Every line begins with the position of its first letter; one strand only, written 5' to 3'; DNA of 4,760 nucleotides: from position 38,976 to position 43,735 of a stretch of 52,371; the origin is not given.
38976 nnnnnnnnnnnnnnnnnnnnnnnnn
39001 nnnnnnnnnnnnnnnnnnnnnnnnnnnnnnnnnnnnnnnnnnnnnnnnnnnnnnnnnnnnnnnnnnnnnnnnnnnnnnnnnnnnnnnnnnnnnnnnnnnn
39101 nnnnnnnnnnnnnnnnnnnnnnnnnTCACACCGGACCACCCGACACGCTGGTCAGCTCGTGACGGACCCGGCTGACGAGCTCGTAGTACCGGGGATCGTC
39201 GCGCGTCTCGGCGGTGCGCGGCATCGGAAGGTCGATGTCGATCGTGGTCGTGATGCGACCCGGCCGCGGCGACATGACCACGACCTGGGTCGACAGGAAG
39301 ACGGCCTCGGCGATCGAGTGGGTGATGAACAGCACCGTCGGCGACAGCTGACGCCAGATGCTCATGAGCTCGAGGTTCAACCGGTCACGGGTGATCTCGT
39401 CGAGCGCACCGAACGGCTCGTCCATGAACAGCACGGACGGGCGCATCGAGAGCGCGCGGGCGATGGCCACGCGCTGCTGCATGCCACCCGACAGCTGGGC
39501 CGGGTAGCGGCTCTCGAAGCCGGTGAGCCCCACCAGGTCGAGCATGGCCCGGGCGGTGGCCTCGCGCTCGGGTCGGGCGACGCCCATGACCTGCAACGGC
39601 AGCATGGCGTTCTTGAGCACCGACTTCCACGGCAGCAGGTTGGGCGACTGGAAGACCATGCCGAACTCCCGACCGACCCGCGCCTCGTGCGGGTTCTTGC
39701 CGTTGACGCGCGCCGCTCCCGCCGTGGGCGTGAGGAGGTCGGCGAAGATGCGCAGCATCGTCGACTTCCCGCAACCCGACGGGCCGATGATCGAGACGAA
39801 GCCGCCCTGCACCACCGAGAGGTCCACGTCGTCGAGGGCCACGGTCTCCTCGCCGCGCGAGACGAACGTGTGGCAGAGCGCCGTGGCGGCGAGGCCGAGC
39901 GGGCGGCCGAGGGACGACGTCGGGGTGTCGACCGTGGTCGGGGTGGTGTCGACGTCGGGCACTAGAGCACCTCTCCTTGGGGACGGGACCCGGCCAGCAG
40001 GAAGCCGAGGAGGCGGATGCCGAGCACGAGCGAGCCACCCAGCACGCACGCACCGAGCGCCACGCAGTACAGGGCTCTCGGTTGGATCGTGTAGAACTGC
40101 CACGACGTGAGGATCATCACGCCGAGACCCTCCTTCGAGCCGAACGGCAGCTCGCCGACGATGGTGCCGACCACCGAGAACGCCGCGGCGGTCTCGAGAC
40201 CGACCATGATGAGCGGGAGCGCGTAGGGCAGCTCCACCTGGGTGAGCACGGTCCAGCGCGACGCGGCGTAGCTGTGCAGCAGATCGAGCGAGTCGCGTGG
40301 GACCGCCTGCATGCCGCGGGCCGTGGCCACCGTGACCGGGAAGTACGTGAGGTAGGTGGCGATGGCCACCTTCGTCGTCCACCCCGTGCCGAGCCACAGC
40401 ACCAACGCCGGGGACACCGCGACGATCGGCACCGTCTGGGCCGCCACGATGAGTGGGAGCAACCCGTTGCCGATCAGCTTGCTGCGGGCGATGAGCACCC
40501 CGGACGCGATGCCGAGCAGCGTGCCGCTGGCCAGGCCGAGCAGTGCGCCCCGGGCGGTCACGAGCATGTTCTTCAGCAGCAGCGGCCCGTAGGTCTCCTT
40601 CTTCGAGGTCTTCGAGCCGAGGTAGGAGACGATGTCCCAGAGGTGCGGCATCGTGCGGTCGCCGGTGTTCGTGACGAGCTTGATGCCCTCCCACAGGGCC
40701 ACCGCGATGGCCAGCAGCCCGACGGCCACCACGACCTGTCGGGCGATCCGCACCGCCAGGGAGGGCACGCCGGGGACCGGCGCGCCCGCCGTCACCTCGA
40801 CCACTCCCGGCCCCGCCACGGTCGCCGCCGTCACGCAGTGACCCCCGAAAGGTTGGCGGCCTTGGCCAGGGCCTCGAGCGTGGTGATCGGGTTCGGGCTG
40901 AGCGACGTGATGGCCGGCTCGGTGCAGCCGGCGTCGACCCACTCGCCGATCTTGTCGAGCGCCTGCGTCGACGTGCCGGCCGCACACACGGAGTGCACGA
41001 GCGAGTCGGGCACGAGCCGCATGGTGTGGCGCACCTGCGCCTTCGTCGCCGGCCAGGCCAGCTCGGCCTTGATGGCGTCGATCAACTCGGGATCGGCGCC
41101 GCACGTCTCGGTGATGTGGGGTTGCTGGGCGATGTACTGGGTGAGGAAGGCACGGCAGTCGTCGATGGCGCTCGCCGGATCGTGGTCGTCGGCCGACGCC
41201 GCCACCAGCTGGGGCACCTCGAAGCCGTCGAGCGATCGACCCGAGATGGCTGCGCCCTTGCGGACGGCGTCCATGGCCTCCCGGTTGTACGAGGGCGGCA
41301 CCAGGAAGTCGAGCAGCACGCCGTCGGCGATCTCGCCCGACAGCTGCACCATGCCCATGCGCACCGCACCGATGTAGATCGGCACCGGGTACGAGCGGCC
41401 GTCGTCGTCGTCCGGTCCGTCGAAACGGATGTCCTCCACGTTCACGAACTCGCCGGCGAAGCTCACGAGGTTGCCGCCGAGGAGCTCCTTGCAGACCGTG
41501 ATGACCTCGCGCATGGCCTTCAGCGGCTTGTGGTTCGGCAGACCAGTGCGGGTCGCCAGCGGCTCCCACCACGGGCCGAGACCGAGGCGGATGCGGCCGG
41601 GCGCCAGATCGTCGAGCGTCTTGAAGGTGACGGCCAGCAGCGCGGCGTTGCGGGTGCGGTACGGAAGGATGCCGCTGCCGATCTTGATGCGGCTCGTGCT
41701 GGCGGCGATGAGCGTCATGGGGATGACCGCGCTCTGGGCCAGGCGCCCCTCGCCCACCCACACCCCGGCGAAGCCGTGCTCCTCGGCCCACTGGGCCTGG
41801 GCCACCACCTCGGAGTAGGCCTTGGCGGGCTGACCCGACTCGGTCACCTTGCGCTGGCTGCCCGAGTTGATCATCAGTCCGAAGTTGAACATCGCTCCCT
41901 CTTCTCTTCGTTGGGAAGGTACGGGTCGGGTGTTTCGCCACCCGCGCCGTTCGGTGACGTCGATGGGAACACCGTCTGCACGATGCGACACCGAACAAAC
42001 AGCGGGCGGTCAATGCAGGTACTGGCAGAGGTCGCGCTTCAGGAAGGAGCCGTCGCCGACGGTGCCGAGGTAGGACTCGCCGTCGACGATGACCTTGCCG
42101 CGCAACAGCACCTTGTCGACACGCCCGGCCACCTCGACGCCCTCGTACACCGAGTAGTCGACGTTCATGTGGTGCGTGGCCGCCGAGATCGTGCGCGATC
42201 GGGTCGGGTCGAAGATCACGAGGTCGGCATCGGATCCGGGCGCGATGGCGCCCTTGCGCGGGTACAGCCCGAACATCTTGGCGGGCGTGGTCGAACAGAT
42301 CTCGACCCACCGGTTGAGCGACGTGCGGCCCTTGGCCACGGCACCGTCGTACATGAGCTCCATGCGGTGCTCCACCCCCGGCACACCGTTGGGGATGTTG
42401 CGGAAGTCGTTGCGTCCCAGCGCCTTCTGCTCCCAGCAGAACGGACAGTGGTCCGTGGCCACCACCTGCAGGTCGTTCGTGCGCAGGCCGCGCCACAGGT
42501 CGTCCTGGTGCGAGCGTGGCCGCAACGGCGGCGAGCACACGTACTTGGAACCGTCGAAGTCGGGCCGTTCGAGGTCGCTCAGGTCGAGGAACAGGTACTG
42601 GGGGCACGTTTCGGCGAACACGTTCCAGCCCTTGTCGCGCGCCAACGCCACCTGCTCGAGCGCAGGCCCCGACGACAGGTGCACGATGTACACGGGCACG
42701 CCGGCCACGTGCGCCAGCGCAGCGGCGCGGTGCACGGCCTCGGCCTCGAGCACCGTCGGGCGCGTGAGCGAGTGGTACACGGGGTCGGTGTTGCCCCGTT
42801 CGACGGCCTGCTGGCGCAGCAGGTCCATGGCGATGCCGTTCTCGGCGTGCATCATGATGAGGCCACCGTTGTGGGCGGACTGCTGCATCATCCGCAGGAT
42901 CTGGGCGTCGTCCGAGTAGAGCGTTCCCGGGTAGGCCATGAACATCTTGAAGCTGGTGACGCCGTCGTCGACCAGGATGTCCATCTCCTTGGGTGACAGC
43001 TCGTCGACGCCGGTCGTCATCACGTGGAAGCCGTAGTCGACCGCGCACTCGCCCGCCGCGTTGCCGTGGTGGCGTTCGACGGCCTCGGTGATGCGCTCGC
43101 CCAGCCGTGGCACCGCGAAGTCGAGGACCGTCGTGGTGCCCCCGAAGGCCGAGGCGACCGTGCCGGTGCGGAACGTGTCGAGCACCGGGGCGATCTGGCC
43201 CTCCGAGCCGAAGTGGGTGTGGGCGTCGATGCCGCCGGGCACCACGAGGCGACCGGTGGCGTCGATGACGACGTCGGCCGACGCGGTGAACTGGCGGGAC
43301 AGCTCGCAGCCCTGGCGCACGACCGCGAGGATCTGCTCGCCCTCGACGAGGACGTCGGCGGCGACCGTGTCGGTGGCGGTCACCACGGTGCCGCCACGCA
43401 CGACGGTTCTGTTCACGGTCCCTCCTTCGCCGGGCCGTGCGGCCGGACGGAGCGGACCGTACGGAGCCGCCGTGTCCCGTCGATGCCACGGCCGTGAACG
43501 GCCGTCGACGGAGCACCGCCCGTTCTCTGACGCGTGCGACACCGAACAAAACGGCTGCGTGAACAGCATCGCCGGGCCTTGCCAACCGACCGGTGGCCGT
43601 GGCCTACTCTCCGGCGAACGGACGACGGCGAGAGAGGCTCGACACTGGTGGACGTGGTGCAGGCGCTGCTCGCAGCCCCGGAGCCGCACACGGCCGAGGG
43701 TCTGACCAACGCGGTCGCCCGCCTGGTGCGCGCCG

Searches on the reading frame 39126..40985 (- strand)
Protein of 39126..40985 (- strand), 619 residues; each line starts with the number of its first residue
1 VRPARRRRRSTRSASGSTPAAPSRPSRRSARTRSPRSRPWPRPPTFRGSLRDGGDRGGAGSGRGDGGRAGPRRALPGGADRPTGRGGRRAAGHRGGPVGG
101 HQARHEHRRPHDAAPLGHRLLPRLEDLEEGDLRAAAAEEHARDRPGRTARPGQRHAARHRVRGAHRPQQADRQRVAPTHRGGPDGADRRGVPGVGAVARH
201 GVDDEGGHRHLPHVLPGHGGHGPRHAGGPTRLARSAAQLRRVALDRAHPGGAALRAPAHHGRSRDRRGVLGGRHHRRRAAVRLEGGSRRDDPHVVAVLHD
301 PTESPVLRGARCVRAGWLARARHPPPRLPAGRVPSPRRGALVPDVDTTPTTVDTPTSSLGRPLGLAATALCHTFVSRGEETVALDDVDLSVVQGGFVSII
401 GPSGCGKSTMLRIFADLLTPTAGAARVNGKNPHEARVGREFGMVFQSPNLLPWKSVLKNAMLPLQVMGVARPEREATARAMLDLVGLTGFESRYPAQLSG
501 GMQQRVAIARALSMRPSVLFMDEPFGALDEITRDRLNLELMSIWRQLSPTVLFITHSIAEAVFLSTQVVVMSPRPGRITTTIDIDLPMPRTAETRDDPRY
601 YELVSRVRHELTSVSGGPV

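Call 64: search_protein_families(library=pfam, proteins=[window:39126-40985:-], max_evalue=0.0001)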
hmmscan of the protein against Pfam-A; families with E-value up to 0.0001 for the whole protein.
window:39126-40985:- (619 aa): 1 family
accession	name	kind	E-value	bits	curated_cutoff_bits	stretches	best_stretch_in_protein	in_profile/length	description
PF00005.33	ABC_tran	-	1.3e-32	113.7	25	1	384-525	1-136/137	ABC transporter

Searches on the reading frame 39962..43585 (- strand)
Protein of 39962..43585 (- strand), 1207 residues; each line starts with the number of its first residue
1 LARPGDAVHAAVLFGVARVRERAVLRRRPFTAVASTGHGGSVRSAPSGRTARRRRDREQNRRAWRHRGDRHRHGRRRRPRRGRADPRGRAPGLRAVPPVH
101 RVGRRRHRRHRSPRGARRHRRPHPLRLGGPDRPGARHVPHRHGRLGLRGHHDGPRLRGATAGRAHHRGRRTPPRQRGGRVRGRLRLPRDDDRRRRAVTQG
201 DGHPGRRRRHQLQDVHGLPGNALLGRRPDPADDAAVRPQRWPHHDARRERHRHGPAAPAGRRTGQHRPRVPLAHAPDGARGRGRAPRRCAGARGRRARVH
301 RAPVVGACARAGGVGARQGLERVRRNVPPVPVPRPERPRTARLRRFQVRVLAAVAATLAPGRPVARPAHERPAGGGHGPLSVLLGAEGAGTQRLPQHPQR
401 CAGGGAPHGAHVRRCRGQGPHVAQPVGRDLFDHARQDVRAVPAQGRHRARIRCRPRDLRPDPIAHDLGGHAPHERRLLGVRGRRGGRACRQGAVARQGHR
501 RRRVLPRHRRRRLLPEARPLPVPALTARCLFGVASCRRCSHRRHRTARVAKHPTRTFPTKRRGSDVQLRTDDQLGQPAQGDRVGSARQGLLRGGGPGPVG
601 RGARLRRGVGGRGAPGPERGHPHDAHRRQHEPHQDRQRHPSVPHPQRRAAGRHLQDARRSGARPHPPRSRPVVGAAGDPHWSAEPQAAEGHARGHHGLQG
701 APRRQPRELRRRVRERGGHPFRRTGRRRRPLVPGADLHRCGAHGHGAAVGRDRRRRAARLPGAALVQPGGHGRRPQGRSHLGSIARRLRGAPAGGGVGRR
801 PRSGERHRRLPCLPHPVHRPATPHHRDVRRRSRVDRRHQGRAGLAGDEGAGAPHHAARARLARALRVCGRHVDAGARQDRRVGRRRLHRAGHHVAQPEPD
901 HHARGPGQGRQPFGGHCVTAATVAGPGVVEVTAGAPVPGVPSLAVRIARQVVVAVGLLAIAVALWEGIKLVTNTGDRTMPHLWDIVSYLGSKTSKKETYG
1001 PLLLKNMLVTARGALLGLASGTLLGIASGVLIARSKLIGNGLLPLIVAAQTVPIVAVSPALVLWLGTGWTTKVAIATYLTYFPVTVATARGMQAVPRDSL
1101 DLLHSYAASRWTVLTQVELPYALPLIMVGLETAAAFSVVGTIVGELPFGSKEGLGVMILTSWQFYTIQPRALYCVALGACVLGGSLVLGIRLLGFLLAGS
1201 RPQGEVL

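Call 64: search_protein_families(library=pfam, proteins=[window:39962-43585:-], max_evalue=0.0001)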
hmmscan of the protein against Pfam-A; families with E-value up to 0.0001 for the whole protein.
window:39962-43585:- (1207 aa): 1 family
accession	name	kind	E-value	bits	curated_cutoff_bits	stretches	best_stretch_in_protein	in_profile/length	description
PF00528.27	BPD_transp_1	-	5.8e-21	75.5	26.4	1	1022-1188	2-171/184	Binding-protein-dependent transport system inner membrane component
